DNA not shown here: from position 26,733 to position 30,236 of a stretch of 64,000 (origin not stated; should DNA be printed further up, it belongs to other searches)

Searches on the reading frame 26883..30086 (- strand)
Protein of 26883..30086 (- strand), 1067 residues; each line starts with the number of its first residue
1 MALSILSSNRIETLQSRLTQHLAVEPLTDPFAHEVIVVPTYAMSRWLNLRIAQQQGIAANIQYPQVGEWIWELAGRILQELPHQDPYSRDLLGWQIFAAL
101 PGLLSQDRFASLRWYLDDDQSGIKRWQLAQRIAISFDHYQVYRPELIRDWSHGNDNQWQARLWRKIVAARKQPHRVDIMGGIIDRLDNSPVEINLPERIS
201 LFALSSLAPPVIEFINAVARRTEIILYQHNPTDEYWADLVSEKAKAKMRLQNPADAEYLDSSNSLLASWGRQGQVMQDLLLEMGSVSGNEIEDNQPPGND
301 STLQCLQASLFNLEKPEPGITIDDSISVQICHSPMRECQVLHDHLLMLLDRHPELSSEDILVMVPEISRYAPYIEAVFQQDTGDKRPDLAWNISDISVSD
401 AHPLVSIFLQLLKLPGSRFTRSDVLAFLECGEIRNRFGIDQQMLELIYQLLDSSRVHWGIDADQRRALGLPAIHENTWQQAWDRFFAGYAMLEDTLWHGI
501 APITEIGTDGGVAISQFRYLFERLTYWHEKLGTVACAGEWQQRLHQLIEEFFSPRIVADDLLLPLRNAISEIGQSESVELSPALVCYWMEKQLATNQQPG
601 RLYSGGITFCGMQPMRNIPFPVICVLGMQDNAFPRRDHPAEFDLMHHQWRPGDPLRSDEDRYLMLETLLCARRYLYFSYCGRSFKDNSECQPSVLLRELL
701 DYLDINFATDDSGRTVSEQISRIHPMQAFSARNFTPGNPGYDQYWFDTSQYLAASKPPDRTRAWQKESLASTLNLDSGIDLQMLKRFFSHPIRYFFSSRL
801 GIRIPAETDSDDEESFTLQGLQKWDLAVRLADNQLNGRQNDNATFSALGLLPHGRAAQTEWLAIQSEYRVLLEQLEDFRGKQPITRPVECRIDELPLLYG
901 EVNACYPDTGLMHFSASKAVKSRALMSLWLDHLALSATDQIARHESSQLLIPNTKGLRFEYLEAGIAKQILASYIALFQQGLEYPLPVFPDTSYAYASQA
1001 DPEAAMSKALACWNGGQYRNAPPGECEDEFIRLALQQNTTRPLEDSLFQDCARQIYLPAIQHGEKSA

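Call 42: search_protein_families(library=pfam, proteins=[window:26883-30086:-])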
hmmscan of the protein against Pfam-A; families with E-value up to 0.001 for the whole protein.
window:26883-30086:- (1067 aa): 2 families
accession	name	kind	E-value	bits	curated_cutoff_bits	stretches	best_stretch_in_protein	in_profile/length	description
PF04257.20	Exonuc_V_gamma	-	5.6e-85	285.7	25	1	3-312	1-313/314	Exodeoxyribonuclease V, gamma subunit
PF17946.7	RecC_C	-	1.2e-42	146.5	22.6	1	779-999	4-200/202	RecC C-terminal domain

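Call 43: find_homologous_proteins(query=window:26883-30086:-, max_evalue=1e-100)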
Query window:26883-30086:- (1067 aa): 1370 proteins with E <= 1e-100 among 8000 candidates; the best 120 are listed.
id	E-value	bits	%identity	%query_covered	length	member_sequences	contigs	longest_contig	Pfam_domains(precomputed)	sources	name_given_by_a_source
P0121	0.0e+0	2341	94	100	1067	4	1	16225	PF27451.1,PF04257.21,PF17946.8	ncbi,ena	-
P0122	0.0e+0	2272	91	100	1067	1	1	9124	PF27451.1,PF04257.21,PF17946.8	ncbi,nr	ncbi:MAG: exodeoxyribonuclease V subunit gamma [Gammaproteobacteria bacterium]|nr:exodeoxyribonuclea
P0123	0.0e+0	2260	90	100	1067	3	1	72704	PF27451.1,PF04257.21,PF17946.8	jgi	jgi:exodeoxyribonuclease V gamma subunit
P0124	0.0e+0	2255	90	100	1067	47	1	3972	PF27451.1,PF04257.21,PF17946.8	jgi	jgi:exodeoxyribonuclease V gamma subunit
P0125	0.0e+0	2143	87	100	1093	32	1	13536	PF27451.1,PF04257.21,PF17946.8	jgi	jgi:exodeoxyribonuclease V gamma subunit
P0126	0.0e+0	2043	91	90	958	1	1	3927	PF27451.1,PF04257.21,PF17946.8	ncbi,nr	ncbi:MAG: exodeoxyribonuclease V subunit gamma, partial [Gammaproteobacteria bacterium]|nr:exodeoxyr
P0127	0.0e+0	1861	75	100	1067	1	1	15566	PF27451.1,PF04257.21,PF17946.8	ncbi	-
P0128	0.0e+0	1850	74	100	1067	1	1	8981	PF27451.1,PF04257.21,PF17946.8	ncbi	-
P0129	0.0e+0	1811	72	100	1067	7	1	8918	PF27451.1,PF04257.21,PF17946.8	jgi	-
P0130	0.0e+0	1783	72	100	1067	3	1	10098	PF27451.1,PF04257.21,PF17946.8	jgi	jgi:exodeoxyribonuclease V gamma subunit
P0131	0.0e+0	1756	71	100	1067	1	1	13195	PF27451.1,PF04257.21,PF17946.8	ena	-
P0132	0.0e+0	1755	71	100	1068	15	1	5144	PF27451.1,PF04257.21,PF17946.8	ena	-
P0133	0.0e+0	1754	70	100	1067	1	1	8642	PF27451.1,PF04257.21,PF17946.8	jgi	-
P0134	0.0e+0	1752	70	100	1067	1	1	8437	PF27451.1,PF04257.21,PF17946.8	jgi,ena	-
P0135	0.0e+0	1748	71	100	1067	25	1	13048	PF27451.1,PF04257.21,PF17946.8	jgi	jgi:exodeoxyribonuclease V gamma subunit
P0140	0.0e+0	1727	70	100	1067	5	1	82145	PF27451.1,PF04257.21,PF17946.8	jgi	jgi:exodeoxyribonuclease V gamma subunit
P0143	0.0e+0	1680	68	100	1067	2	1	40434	PF27451.1,PF04257.21,PF17946.8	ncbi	-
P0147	0.0e+0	1574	64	100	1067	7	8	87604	PF27451.1,PF04257.21,PF17946.8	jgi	jgi:exodeoxyribonuclease V gamma subunit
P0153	0.0e+0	1543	63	100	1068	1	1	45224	PF27451.1,PF04257.21,PF17946.8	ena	-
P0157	0.0e+0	1532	62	100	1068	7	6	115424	PF27451.1,PF04257.21,PF17946.8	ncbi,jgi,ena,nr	ncbi:MAG: exodeoxyribonuclease V subunit gamma [Gammaproteobacteria bacterium]|jgi:exodeoxyribonucle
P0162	0.0e+0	1516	62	100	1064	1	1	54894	PF27451.1,PF04257.21,PF17946.8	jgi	jgi:exodeoxyribonuclease V gamma subunit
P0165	0.0e+0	1509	62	100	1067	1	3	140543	PF27451.1,PF04257.21,PF17946.8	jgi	jgi:exodeoxyribonuclease V gamma subunit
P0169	0.0e+0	1507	61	100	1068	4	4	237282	PF27451.1,PF04257.21,PF17946.8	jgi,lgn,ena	-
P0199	0.0e+0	1163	50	100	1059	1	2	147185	PF27451.1,PF04257.21,PF17946.8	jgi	-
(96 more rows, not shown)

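Call 44: find_encoding_contigs(protein=P0123, flank=10000, max_places=1)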
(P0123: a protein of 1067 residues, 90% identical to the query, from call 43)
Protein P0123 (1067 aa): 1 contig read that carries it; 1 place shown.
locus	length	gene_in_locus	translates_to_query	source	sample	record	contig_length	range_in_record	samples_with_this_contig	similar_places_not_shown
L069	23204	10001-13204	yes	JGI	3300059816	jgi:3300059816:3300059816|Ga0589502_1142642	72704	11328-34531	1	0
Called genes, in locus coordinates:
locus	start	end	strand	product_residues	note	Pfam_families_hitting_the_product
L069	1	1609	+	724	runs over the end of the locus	PF08497:Radical_SAM_N, PF04055:Radical_SAM, PF11842:DUF3362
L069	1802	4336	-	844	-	PF05226:CHASE2, PF00069:Pkinase, PF07714:PK_Tyr_Ser-Thr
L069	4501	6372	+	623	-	PF05977:MFS_3 (weak), PF07690:MFS_1, PF01553:Acyltransferase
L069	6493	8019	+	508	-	PF00171:Aldedh, PF05893:LuxC (faint)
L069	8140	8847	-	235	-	PF13759:2OG-FeII_Oxy_5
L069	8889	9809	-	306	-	-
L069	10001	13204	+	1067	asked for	PF04257:RecC_N, PF27451:RecC_4th, PF17946:RecC_C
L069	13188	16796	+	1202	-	PF00580:UvrD-helicase, PF13245:AAA_19, PF13361:UvrD_C, PF13538:UvrD_C_2 (weak)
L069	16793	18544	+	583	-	PF21185:RecD_N, PF00580:UvrD-helicase (weak), PF13086:AAA_11 (weak), PF13245:AAA_19, PF13604:AAA_30, PF05127:NAT10_TcmA_helicase, PF01443:Viral_helicase1 (weak), PF13538:UvrD_C_2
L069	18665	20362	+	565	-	PF00072:Response_reg, PF07228:SpoIIE, PF13581:HATPase_c_2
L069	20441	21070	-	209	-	PF01323:DSBA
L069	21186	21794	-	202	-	PF00034:Cytochrom_C, PF13442:Cytochrome_CBB3 (weak), PF00034:Cytochrom_C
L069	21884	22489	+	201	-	PF03193:RsgA_GTPase (faint), PF01926:MMR_HSR1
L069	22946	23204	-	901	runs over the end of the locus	PF02739:5_3_exonuc_N, PF01367:5_3_exonuc, PF01612:DNA_pol_A_exo1, PF22619:DNA_polI_exo1, PF00476:DNA_pol_A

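Call 45: find_encoding_contigs(protein=P0140, flank=10000, max_places=1)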
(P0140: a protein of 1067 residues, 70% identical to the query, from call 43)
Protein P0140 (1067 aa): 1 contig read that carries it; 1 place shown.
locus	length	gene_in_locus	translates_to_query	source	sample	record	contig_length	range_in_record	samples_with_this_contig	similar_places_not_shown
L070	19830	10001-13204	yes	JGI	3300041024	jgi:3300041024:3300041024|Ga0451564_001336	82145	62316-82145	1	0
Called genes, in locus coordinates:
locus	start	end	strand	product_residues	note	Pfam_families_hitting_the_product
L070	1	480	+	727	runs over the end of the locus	PF08497:Radical_SAM_N, PF04055:Radical_SAM, PF11842:DUF3362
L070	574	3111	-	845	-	PF05226:CHASE2, PF00069:Pkinase, PF07714:PK_Tyr_Ser-Thr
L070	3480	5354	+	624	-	PF05977:MFS_3, PF07690:MFS_1, PF01553:Acyltransferase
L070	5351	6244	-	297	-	PF00126:HTH_1, PF03466:LysR_substrate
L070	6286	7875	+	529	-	PF00171:Aldedh, PF05893:LuxC (weak)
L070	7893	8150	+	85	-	-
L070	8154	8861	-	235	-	PF13759:2OG-FeII_Oxy_5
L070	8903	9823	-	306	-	-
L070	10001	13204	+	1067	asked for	PF04257:RecC_N, PF27451:RecC_4th, PF17946:RecC_C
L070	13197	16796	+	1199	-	PF00580:UvrD-helicase, PF13245:AAA_19, PF13604:AAA_30 (faint), PF13361:UvrD_C, PF13538:UvrD_C_2 (faint)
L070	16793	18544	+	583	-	PF21185:RecD_N, PF00580:UvrD-helicase (weak), PF13086:AAA_11 (weak), PF13245:AAA_19, PF13604:AAA_30, PF05127:NAT10_TcmA_helicase (weak), PF01443:Viral_helicase1, PF13538:UvrD_C_2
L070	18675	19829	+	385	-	?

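Call 46: find_encoding_contigs(protein=P0147, flank=10000, max_places=1)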
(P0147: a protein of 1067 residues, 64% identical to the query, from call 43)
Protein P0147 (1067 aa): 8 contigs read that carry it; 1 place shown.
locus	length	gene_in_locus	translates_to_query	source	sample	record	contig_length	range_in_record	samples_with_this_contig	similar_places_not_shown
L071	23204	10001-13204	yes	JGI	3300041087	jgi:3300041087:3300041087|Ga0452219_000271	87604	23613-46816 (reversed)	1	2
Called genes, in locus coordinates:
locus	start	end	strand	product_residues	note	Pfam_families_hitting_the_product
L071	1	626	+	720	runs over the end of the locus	PF08497:Radical_SAM_N, PF04055:Radical_SAM, PF11842:DUF3362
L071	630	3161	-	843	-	PF05226:CHASE2, PF00069:Pkinase, PF07714:PK_Tyr_Ser-Thr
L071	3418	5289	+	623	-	PF07690:MFS_1, PF05977:MFS_3, PF01553:Acyltransferase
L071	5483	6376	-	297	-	PF00126:HTH_1, PF03466:LysR_substrate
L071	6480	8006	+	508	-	PF00171:Aldedh, PF05893:LuxC (weak)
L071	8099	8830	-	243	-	PF13759:2OG-FeII_Oxy_5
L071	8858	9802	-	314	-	-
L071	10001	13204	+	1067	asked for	PF04257:RecC_N, PF27451:RecC_4th, PF17946:RecC_C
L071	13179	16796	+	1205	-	PF00580:UvrD-helicase, PF13245:AAA_19, PF13604:AAA_30 (faint), PF13361:UvrD_C, PF13538:UvrD_C_2 (faint)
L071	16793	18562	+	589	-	PF21185:RecD_N, PF00580:UvrD-helicase (weak), PF13086:AAA_11 (weak), PF13245:AAA_19, PF13604:AAA_30, PF05127:NAT10_TcmA_helicase, PF01443:Viral_helicase1, PF13538:UvrD_C_2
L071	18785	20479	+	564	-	PF00072:Response_reg, PF07228:SpoIIE, PF13581:HATPase_c_2 (weak)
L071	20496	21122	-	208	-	PF13462:Thioredoxin_4 (faint), PF01323:DSBA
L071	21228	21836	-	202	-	PF00034:Cytochrom_C, PF13442:Cytochrome_CBB3 (weak), PF00034:Cytochrom_C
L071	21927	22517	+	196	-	PF03193:RsgA_GTPase (faint), PF01926:MMR_HSR1, PF02421:FeoB_N (weak)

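Call 47: find_encoding_contigs(protein=P0157, flank=10000, max_places=1)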
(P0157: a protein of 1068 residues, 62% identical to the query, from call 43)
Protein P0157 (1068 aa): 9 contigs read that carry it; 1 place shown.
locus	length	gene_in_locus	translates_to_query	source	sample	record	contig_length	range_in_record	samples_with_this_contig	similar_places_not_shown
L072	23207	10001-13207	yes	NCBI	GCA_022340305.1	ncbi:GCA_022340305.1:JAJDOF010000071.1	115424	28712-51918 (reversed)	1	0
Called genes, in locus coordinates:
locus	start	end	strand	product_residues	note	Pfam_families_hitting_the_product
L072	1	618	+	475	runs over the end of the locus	PF00875:DNA_photolyase, PF03441:FAD_binding_7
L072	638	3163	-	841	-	PF05226:CHASE2, PF00069:Pkinase, PF07714:PK_Tyr_Ser-Thr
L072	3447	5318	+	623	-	PF05977:MFS_3, PF07690:MFS_1, PF01553:Acyltransferase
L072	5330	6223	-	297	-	PF00126:HTH_1, PF03466:LysR_substrate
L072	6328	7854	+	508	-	PF00171:Aldedh, PF05893:LuxC (faint)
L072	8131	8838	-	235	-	PF13759:2OG-FeII_Oxy_5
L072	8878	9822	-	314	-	-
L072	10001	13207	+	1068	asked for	PF04257:RecC_N, PF27451:RecC_4th, PF17946:RecC_C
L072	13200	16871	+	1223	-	PF00580:UvrD-helicase, PF13245:AAA_19, PF13361:UvrD_C, PF13538:UvrD_C_2 (faint), PF12705:PDDEXK_1 (weak)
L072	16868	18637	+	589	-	PF21185:RecD_N, PF00580:UvrD-helicase (weak), PF13086:AAA_11 (weak), PF13245:AAA_19, PF13604:AAA_30, PF05127:NAT10_TcmA_helicase, PF01443:Viral_helicase1 (weak), PF13538:UvrD_C_2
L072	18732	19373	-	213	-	PF13462:Thioredoxin_4 (weak), PF01323:DSBA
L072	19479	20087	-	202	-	PF00034:Cytochrom_C, PF13442:Cytochrome_CBB3 (weak), PF00034:Cytochrom_C (weak)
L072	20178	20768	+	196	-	PF03193:RsgA_GTPase (faint), PF01926:MMR_HSR1, PF02421:FeoB_N (weak)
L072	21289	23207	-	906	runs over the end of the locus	PF02739:5_3_exonuc_N, PF01367:5_3_exonuc, PF01612:DNA_pol_A_exo1, PF22619:DNA_polI_exo1, PF00476:DNA_pol_A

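Call 49: find_encoding_contigs(protein=P0143, flank=10000, max_places=1)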
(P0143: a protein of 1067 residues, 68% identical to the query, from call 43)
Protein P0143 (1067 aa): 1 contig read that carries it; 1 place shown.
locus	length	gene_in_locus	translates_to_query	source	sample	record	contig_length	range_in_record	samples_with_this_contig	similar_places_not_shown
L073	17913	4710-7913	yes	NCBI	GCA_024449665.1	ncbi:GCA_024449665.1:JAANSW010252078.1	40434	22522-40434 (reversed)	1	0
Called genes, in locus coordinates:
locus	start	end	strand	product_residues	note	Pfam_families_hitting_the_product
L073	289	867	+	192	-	PF01553:Acyltransferase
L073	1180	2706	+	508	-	PF00171:Aldedh, PF05893:LuxC (weak)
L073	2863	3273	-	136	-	PF13759:2OG-FeII_Oxy_5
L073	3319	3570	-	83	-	-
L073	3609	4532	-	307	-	-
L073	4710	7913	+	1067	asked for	PF04257:RecC_N, PF27451:RecC_4th, PF17946:RecC_C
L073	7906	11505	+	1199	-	PF00580:UvrD-helicase, PF13086:AAA_11 (faint), PF13245:AAA_19, PF13604:AAA_30 (faint), PF12705:PDDEXK_1 (faint), PF13361:UvrD_C, PF13538:UvrD_C_2 (weak)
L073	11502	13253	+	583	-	PF21185:RecD_N, PF00580:UvrD-helicase (weak), PF13086:AAA_11 (weak), PF13245:AAA_19, PF13604:AAA_30, PF05127:NAT10_TcmA_helicase, PF01443:Viral_helicase1 (weak), PF13538:UvrD_C_2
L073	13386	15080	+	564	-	PF00072:Response_reg, PF07228:SpoIIE, PF13581:HATPase_c_2 (faint)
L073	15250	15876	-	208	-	PF01323:DSBA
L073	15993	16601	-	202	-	PF00034:Cytochrom_C, PF13442:Cytochrome_CBB3 (weak), PF00034:Cytochrom_C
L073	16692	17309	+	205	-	PF03193:RsgA_GTPase (faint), PF01926:MMR_HSR1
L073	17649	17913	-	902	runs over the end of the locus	PF02739:5_3_exonuc_N, PF01367:5_3_exonuc, PF01612:DNA_pol_A_exo1, PF22619:DNA_polI_exo1, PF00476:DNA_pol_A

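Call 50: find_encoding_contigs(protein=P0165, flank=10000, max_places=1)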
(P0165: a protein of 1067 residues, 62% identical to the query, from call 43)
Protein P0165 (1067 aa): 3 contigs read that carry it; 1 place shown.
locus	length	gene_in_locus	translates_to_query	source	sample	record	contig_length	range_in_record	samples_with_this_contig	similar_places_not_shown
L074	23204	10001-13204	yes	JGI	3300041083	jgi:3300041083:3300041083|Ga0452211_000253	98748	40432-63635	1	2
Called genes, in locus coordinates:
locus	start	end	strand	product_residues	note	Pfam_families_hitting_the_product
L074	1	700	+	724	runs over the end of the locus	PF08497:Radical_SAM_N, PF04055:Radical_SAM, PF11842:DUF3362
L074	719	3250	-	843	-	PF05226:CHASE2, PF00069:Pkinase, PF07714:PK_Tyr_Ser-Thr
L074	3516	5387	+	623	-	PF07690:MFS_1, PF05977:MFS_3, PF01553:Acyltransferase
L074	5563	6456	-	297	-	PF00126:HTH_1, PF03466:LysR_substrate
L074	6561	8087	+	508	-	PF00171:Aldedh, PF05893:LuxC (faint)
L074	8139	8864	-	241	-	PF13759:2OG-FeII_Oxy_5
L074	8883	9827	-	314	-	-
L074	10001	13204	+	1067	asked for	PF04257:RecC_N, PF27451:RecC_4th, PF17946:RecC_C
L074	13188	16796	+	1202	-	PF00580:UvrD-helicase, PF13245:AAA_19, PF13361:UvrD_C, PF13538:UvrD_C_2 (weak), PF12705:PDDEXK_1 (weak)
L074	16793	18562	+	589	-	PF21185:RecD_N, PF00270:DEAD (weak), PF00580:UvrD-helicase (weak), PF13086:AAA_11 (weak), PF13245:AAA_19, PF13604:AAA_30, PF05127:NAT10_TcmA_helicase, PF13538:UvrD_C_2, +1 more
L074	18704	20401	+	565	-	PF00072:Response_reg, PF07228:SpoIIE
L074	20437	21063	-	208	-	PF01323:DSBA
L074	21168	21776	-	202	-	PF00034:Cytochrom_C, PF13442:Cytochrome_CBB3 (weak), PF00034:Cytochrom_C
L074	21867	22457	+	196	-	PF03193:RsgA_GTPase (faint), PF01926:MMR_HSR1, PF02421:FeoB_N (weak)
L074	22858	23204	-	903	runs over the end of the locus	PF02739:5_3_exonuc_N, PF01367:5_3_exonuc, PF01612:DNA_pol_A_exo1, PF22619:DNA_polI_exo1, PF00476:DNA_pol_A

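Call 51: find_encoding_contigs(protein=P0169, flank=10000, max_places=1)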
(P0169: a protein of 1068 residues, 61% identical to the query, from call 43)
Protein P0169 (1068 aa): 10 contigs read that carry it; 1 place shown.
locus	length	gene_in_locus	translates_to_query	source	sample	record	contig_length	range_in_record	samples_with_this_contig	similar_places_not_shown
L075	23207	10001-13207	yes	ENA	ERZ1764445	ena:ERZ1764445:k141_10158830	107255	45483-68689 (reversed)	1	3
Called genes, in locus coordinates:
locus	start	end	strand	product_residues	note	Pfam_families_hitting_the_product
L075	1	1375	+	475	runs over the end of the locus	PF00875:DNA_photolyase, PF03441:FAD_binding_7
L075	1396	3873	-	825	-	PF05226:CHASE2, PF00069:Pkinase, PF07714:PK_Tyr_Ser-Thr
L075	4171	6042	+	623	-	PF07690:MFS_1, PF05977:MFS_3 (weak), PF01553:Acyltransferase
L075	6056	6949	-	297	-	PF00126:HTH_1, PF03466:LysR_substrate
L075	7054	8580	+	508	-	PF00171:Aldedh, PF05893:LuxC (weak)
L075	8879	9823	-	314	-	-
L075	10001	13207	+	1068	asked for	PF04257:RecC_N, PF27451:RecC_4th, PF17946:RecC_C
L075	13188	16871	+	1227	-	PF00580:UvrD-helicase, PF13245:AAA_19, PF13361:UvrD_C, PF13538:UvrD_C_2 (faint), PF12705:PDDEXK_1 (weak)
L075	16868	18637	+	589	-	PF21185:RecD_N, PF00580:UvrD-helicase (weak), PF13086:AAA_11 (weak), PF13245:AAA_19, PF13604:AAA_30, PF05127:NAT10_TcmA_helicase, PF01443:Viral_helicase1 (weak), PF13538:UvrD_C_2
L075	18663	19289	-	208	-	PF13462:Thioredoxin_4 (weak), PF01323:DSBA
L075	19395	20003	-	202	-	PF00034:Cytochrom_C, PF13442:Cytochrome_CBB3 (weak), PF00034:Cytochrom_C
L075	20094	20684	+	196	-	PF03193:RsgA_GTPase (faint), PF01926:MMR_HSR1, PF02421:FeoB_N (weak)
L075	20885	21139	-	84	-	-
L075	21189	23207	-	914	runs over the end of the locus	PF02739:5_3_exonuc_N, PF01367:5_3_exonuc, PF01612:DNA_pol_A_exo1, PF22619:DNA_polI_exo1, PF00476:DNA_pol_A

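Call 52: find_encoding_contigs(protein=P0162, flank=10000, max_places=1)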
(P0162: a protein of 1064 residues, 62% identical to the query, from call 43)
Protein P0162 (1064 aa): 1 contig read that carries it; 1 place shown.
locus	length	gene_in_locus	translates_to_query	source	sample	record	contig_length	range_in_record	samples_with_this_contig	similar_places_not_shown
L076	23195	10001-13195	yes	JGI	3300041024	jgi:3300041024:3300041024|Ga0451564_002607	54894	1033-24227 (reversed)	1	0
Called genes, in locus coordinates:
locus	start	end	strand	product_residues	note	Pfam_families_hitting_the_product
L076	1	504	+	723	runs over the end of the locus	PF08497:Radical_SAM_N, PF04055:Radical_SAM, PF11842:DUF3362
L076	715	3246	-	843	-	PF05226:CHASE2, PF00069:Pkinase, PF07714:PK_Tyr_Ser-Thr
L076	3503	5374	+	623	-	PF05977:MFS_3, PF07690:MFS_1, PF01553:Acyltransferase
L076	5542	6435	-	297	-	PF00126:HTH_1, PF03466:LysR_substrate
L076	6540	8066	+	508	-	PF00171:Aldedh, PF05893:LuxC (weak)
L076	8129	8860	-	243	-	PF13759:2OG-FeII_Oxy_5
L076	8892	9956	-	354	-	-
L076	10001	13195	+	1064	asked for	PF04257:RecC_N, PF27451:RecC_4th, PF17946:RecC_C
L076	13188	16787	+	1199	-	PF00580:UvrD-helicase, PF13245:AAA_19, PF13361:UvrD_C, PF13538:UvrD_C_2 (faint), PF12705:PDDEXK_1 (weak)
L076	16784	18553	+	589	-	PF21185:RecD_N, PF00580:UvrD-helicase (weak), PF13086:AAA_11 (weak), PF13245:AAA_19, PF13604:AAA_30, PF05127:NAT10_TcmA_helicase, PF01443:Viral_helicase1 (weak), PF13538:UvrD_C_2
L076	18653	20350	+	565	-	PF00072:Response_reg, PF07228:SpoIIE, PF13581:HATPase_c_2 (weak)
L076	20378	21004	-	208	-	PF01323:DSBA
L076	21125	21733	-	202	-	PF00034:Cytochrom_C, PF13442:Cytochrome_CBB3 (weak), PF00034:Cytochrom_C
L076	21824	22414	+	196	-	PF03193:RsgA_GTPase (faint), PF01926:MMR_HSR1, PF02421:FeoB_N (weak)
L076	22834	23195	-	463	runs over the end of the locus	?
